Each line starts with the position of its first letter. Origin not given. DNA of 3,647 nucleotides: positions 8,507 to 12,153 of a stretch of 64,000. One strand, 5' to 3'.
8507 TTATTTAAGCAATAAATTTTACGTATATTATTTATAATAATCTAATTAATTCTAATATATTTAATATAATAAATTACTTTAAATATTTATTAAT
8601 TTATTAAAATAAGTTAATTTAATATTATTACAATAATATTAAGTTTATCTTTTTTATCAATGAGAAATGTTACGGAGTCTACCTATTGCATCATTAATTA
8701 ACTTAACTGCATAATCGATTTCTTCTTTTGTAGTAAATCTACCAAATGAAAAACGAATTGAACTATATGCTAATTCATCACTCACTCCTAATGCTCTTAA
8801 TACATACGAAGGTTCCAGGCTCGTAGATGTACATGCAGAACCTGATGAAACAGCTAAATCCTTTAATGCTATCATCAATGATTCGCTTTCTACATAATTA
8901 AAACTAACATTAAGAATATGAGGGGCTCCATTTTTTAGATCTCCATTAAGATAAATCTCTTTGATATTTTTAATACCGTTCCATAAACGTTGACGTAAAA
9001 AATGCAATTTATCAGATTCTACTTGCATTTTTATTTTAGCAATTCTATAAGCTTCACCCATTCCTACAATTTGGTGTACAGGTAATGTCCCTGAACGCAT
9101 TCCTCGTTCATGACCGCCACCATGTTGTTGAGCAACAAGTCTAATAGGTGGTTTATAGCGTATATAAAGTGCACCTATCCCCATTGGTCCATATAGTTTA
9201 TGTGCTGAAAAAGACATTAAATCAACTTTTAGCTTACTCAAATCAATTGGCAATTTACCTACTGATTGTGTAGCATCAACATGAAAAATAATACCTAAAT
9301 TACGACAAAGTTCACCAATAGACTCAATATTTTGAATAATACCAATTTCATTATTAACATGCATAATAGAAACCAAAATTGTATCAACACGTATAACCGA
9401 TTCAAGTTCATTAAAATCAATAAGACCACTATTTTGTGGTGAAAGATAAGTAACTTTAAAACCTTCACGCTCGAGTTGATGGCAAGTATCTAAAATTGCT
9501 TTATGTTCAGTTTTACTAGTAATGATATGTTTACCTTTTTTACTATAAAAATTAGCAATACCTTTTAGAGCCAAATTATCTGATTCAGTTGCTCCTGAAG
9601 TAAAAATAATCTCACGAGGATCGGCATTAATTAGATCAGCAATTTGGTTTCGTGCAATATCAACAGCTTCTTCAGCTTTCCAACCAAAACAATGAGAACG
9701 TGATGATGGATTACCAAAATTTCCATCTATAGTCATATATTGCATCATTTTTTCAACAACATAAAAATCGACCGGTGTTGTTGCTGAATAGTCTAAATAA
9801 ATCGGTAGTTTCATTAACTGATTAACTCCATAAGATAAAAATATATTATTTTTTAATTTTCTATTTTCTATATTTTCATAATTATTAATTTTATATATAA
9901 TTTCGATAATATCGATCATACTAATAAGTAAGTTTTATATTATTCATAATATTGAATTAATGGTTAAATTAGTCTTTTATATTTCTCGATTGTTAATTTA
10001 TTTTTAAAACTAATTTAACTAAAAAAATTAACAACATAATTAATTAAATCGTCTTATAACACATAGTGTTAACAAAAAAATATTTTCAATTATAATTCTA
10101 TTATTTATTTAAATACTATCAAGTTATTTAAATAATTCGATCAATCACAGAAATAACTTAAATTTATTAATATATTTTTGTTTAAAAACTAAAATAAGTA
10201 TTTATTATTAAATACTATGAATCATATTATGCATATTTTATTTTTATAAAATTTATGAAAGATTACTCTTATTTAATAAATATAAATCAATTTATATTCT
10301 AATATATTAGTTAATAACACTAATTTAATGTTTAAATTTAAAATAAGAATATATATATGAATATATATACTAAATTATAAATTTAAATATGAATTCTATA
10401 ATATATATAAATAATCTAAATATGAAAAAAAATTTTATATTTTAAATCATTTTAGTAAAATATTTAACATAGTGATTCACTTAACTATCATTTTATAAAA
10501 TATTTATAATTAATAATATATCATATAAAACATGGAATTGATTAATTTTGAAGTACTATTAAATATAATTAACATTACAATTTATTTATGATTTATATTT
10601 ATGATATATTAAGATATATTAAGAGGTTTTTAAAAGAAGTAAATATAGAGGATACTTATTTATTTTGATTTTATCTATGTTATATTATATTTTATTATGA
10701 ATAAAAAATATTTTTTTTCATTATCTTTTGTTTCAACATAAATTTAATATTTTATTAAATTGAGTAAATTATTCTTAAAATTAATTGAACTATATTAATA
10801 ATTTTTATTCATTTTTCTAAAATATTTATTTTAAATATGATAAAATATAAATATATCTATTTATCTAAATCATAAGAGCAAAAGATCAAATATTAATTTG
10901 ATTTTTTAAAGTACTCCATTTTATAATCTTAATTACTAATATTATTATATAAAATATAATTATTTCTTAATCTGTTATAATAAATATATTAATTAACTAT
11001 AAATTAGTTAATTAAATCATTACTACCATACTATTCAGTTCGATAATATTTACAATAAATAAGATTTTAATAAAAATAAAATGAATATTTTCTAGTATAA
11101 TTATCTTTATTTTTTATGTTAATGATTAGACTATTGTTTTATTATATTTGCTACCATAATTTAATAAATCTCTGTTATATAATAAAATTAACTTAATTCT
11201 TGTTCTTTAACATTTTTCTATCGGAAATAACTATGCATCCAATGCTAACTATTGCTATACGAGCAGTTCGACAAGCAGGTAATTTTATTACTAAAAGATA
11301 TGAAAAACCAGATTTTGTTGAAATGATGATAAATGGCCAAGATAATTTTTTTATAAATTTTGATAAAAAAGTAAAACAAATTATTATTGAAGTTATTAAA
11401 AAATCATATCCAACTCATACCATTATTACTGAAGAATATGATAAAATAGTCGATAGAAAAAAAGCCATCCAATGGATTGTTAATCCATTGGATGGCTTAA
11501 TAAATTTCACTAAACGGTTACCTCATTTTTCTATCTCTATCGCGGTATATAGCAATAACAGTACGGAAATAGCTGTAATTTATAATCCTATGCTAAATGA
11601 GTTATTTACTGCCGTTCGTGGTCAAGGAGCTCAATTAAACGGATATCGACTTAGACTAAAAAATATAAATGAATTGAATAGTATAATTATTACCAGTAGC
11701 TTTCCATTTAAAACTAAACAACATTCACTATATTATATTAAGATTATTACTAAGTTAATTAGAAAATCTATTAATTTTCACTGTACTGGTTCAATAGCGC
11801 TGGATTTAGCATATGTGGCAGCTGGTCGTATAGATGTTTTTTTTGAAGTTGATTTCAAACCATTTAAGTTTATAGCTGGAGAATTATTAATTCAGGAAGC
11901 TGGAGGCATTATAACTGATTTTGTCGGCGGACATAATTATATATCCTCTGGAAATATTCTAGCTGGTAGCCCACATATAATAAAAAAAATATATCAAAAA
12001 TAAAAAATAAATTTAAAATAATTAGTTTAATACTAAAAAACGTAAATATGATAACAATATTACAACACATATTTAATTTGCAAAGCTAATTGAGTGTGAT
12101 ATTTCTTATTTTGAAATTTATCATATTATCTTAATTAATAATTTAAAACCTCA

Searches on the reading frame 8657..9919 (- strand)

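Call 93: search_protein_families(library=ncbifam, proteins=[window:8657-9919:-], max_evalue=1e-10)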
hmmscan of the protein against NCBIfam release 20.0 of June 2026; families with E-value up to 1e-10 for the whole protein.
window:8657-9919:- (420 aa): 15 families
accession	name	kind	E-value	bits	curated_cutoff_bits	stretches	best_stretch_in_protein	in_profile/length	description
NF010611.0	PRK14012.1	equivalog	1.3e-210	699.4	548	1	35-419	2-386/406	IscS subfamily cysteine desulfurase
TIGR02006.1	IscS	equivalog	4.4e-202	671.4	643.2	1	36-419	1-382/402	IscS subfamily cysteine desulfurase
TIGR03402.1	FeS_nifS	equivalog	1.1e-133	445.7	530.75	1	40-419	1-377/379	cysteine desulfurase NifS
TIGR03235.1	DNA_S_dndA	equivalog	2e-129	431.9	480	1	41-391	1-352/353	cysteine desulfurase DndA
TIGR03403.1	nifS_epsilon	equivalog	3.9e-104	348.5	587.7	1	40-419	1-380/382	NifS family cysteine desulfurase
NF002806.0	PRK02948.1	subfamily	1.3e-90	304.2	304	1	40-410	2-370/381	IscS subfamily cysteine desulfurase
TIGR01977.1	am_tr_V_EF2568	hypoth_equivalog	1.2e-53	182.5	377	1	40-409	1-374/376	cysteine desulfurase family protein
TIGR01979.1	sufS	subfamily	1.7e-51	175.4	475.1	1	40-410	20-397/403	SufS family cysteine desulfurase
NF040779.1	Sec_lyase_SclA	exception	3.9e-39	134.6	525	1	40-410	1-375/378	selenocysteine lyase SclA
NF041166.1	f2_encap_cargo1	exception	3.4e-37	128.8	800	1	40-408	247-620/623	family 2A encapsulin nanocompartment cargo protein cysteine desulfurase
NF008126.0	PRK10874.1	equivalog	1.1e-30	107.1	607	1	36-257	17-238/401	cysteine desulfurase CsdA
TIGR03392.1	FeS_syn_CsdA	equivalog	1.9e-28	99.8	493.6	1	37-257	15-235/398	cysteine desulfurase CsdA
NF006791.0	PRK09295.1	equivalog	2.2e-28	99.5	661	1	40-256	25-241/406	cysteine desulfurase SufS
TIGR01976.1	am_tr_V_VC1184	hypoth_equivalog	1.3e-26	93.8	352.35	1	40-402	20-395/401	cysteine desulfurase-like protein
TIGR04343.1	egtE_PLP_lyase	equivalog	7.2e-16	57.9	400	1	82-290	52-249/370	ergothioneine biosynthesis PLP-dependent enzyme EgtE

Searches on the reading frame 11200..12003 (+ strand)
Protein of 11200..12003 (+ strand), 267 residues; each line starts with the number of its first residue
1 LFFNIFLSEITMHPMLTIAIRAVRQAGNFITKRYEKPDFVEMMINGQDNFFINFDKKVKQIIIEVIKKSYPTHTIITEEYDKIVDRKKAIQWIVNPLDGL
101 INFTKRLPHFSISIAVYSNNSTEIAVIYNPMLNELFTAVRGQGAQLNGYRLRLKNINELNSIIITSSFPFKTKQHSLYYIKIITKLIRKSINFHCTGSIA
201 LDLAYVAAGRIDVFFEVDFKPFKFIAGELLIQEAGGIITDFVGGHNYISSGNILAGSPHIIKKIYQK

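Call 93: search_protein_families(library=ncbifam, proteins=[window:11200-12003:+], max_evalue=1e-10)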
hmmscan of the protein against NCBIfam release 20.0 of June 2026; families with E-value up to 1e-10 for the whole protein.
window:11200-12003:+ (267 aa): 6 families
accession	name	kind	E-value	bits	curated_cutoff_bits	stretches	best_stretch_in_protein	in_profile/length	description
NF008027.1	PRK10757.1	equivalog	1e-110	368.9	332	1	12-266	1-255/267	inositol-1-monophosphatase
NF009321.0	PRK12676.1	equivalog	4.9e-39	134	264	1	17-244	9-232/264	bifunctional fructose-bisphosphatase/inositol-phosphate phosphatase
TIGR02067.1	his_9_HisN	equivalog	2.1e-34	119.1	275.15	1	18-261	4-244/252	histidinol-phosphatase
TIGR01331.1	bisphos_cysQ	equivalog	1.2e-20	74.2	228.8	1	15-241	1-227/250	3'(2'),5'-bisphosphate nucleotidase CysQ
NF010678.0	PRK14076.1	equivalog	4.4e-17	62.2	493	1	55-243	46-253/570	bifunctional NADP phosphatase/NAD kinase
NF008182.0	PRK10931.1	equivalog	2.3e-13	49.8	379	1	16-164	2-153/246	3'(2'),5'-bisphosphate nucleotidase CysQ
